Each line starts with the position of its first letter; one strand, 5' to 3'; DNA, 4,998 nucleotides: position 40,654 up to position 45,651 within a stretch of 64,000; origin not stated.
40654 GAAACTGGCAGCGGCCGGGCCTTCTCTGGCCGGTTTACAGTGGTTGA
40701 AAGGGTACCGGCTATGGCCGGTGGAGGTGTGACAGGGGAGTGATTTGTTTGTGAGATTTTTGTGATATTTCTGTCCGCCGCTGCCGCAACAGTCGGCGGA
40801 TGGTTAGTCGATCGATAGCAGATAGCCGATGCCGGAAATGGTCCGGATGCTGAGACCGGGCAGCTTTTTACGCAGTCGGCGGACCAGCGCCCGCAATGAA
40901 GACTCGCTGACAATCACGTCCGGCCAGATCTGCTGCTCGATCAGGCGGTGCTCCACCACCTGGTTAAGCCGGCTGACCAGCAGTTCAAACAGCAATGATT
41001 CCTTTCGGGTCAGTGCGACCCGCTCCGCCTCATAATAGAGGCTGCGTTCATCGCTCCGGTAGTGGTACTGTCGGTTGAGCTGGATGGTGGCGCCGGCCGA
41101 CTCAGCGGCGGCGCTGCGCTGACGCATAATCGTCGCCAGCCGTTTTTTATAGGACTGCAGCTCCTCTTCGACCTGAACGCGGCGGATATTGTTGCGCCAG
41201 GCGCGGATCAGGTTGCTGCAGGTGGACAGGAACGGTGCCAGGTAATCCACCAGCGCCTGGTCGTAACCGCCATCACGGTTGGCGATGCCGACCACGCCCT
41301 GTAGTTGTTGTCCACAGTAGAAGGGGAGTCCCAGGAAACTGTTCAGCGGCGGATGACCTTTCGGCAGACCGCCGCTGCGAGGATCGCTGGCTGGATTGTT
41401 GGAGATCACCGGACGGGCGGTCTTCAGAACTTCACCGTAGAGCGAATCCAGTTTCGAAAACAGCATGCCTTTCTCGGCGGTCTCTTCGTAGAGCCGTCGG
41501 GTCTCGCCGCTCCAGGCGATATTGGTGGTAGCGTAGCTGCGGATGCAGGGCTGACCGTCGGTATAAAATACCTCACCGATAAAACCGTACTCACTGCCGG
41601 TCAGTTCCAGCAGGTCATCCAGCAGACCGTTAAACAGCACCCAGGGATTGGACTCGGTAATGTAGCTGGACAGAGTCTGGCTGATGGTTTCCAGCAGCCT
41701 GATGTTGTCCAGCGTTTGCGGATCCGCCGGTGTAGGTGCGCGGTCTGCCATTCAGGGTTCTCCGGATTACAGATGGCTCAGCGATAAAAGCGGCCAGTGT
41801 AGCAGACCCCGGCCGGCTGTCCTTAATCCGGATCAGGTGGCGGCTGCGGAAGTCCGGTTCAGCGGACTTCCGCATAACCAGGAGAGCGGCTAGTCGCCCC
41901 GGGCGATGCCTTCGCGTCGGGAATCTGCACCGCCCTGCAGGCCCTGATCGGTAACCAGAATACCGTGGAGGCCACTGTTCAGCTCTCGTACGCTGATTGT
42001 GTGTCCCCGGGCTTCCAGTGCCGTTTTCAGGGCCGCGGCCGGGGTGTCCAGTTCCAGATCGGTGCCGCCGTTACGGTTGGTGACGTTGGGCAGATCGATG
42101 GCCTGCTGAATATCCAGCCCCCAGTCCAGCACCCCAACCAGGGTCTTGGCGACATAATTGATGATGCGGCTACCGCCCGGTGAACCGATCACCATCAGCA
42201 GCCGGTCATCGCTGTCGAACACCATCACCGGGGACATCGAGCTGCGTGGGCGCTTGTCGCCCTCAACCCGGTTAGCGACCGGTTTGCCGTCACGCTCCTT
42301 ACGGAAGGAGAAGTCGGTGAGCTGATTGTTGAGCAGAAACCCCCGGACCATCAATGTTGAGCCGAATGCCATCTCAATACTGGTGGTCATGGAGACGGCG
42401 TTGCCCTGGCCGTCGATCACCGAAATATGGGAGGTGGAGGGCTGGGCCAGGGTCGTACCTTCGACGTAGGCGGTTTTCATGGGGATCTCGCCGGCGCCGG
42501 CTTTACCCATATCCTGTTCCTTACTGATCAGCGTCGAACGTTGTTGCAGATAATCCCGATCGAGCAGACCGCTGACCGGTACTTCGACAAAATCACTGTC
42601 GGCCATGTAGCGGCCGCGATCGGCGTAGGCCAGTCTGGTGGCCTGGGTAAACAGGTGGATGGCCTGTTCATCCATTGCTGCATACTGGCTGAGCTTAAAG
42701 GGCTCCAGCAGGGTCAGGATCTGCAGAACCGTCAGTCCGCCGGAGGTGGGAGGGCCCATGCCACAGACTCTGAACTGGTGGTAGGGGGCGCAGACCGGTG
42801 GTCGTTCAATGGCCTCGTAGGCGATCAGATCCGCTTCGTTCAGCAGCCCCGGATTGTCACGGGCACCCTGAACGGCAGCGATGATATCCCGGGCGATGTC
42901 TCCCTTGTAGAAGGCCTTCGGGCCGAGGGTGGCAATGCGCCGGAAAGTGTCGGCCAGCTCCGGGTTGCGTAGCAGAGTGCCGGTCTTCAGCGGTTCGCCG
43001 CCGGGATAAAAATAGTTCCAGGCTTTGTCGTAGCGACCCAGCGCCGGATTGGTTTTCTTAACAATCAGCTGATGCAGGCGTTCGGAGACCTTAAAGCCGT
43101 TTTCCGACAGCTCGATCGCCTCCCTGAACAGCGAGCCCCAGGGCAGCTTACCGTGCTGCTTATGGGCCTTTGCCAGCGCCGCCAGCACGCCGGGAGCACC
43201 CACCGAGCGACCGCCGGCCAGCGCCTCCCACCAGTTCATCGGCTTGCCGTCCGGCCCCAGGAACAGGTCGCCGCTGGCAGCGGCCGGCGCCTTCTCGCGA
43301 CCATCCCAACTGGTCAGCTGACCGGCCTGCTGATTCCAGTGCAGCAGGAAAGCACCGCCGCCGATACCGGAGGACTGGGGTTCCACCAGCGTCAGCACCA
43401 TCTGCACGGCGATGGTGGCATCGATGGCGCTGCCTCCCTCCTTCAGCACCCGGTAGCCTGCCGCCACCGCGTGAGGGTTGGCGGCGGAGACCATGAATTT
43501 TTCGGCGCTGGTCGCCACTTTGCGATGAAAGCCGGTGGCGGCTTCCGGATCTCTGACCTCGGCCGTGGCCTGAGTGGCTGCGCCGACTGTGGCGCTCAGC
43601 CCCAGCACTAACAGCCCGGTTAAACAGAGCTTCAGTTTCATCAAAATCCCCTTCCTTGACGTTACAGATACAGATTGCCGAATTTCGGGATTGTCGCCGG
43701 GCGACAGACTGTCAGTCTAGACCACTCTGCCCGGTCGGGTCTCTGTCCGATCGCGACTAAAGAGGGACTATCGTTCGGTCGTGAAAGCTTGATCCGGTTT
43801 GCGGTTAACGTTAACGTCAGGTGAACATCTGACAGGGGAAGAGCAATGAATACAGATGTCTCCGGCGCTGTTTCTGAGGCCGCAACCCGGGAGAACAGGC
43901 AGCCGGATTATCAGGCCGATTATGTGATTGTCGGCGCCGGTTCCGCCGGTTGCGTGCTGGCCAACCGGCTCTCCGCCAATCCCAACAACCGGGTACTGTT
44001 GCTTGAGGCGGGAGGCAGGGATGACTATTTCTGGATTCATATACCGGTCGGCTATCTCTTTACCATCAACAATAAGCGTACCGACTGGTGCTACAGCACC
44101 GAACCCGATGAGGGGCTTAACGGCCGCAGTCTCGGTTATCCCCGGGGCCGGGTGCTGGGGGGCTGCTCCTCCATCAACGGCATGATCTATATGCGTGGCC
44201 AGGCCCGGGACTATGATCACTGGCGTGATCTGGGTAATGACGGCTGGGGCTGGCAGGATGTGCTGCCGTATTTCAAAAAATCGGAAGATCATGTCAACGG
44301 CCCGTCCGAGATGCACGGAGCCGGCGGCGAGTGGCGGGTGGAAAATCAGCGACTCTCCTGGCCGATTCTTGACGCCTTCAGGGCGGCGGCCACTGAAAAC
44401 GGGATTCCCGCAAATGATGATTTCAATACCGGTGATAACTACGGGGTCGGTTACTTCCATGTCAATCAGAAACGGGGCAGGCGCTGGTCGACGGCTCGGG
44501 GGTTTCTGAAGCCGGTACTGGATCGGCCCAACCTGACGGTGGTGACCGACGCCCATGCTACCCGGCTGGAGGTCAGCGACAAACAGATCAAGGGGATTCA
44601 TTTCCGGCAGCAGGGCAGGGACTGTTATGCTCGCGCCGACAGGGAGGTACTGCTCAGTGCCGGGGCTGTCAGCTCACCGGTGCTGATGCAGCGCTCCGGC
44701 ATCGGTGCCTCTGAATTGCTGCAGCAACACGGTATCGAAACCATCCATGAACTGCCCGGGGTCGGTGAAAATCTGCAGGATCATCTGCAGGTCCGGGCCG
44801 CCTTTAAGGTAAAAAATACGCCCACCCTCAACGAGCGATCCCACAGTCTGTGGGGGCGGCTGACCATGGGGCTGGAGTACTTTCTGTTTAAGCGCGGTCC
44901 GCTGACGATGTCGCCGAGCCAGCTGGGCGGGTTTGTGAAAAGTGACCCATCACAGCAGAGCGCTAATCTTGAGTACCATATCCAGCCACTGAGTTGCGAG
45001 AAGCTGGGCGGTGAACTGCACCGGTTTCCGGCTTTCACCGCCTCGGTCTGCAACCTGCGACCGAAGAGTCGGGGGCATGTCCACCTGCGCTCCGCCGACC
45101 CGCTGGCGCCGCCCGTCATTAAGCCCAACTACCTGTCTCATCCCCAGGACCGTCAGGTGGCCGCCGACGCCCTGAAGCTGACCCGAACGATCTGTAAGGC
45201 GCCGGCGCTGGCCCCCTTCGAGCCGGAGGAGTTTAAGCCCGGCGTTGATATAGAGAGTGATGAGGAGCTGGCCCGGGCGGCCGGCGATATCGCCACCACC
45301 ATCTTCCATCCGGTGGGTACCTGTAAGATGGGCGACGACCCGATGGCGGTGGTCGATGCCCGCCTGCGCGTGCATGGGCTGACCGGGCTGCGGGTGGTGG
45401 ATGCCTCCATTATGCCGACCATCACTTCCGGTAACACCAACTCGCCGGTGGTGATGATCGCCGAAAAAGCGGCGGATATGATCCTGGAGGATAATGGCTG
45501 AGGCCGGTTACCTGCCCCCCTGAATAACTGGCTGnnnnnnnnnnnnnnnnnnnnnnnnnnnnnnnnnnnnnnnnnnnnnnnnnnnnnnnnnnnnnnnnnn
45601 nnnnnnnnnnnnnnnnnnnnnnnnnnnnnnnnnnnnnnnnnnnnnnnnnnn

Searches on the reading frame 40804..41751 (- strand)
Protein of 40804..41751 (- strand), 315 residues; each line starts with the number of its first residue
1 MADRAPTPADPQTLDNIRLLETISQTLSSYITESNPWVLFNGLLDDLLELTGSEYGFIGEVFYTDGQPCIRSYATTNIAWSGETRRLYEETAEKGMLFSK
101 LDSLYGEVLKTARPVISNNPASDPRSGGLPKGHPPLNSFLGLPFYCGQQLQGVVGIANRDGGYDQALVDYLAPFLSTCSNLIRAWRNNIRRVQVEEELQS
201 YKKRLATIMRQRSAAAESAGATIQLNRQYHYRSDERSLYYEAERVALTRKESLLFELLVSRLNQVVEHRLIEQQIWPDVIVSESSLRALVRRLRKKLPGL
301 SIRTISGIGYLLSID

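Call 29: search_protein_families(library=pfam, proteins=[window:40804-41751:-], max_evalue=0.001)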
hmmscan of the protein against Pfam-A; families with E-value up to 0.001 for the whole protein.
window:40804-41751:- (315 aa): 3 families
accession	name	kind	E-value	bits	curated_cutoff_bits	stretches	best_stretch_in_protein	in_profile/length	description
PF13185.12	GAF_2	-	1.1e-18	68.2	28.6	1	39-182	7-135/136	GAF domain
PF00486.34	Trans_reg_C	-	1e-12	48.4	26.2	1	243-312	2-77/77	Transcriptional regulatory protein, C terminal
PF01590.32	GAF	-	6.1e-05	24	22.4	1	40-166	6-120/133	GAF domain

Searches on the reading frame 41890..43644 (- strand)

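Call 29: search_protein_families(library=pfam, proteins=[window:41890-43644:-], max_evalue=0.001)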
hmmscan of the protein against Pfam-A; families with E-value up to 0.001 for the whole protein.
window:41890-43644:- (584 aa): 1 family
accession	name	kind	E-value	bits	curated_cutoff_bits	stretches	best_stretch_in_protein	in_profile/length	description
PF01019.26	G_glu_transpept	-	1.8e-152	509.2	27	1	65-579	2-512/512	Gamma-glutamyltranspeptidase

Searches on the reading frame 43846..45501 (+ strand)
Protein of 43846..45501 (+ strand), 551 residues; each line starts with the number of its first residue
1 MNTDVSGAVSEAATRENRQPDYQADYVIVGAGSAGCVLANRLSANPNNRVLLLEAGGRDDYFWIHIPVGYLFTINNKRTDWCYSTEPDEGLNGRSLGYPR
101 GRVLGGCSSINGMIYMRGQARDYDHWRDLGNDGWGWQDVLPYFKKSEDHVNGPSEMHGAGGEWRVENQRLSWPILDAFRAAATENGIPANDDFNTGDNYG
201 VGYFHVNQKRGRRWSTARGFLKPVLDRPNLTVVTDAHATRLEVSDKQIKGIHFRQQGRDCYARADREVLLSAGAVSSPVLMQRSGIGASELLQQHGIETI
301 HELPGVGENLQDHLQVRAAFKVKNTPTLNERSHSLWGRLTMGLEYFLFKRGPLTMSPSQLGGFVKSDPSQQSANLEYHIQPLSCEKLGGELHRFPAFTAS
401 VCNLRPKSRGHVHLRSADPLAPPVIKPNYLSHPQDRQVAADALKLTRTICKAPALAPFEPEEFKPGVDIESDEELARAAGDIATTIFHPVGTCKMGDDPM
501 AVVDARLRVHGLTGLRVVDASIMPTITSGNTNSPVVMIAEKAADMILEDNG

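Call 30: search_protein_families(library=pfam, proteins=[window:43846-45501:+], max_evalue=0.001)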
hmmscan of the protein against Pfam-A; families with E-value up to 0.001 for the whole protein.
window:43846-45501:+ (551 aa): 6 families
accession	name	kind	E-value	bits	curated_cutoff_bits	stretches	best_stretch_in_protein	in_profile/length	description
PF00732.25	GMC_oxred_N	-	4.5e-50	170.9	23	1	25-314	2-217/218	GMC oxidoreductase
PF05199.19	GMC_oxred_C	-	6e-42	143.9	24.6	1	406-539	1-139/139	GMC oxidoreductase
PF00890.30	FAD_binding_2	-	7.8e-06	25.8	20.4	0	207-277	132-206/414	FAD binding domain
PF01266.30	DAO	-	0.0002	21.4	27.9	0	25-56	1-31/353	FAD dependent oxidoreductase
PF13450.12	NAD_binding_8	-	0.00021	21.9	21.9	1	28-56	1-28/68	NAD(P)-binding Rossmann-like domain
PF05834.18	Lycopene_cycl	-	0.00029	20.5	23.4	1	25-57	1-34/380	Lycopene cyclase protein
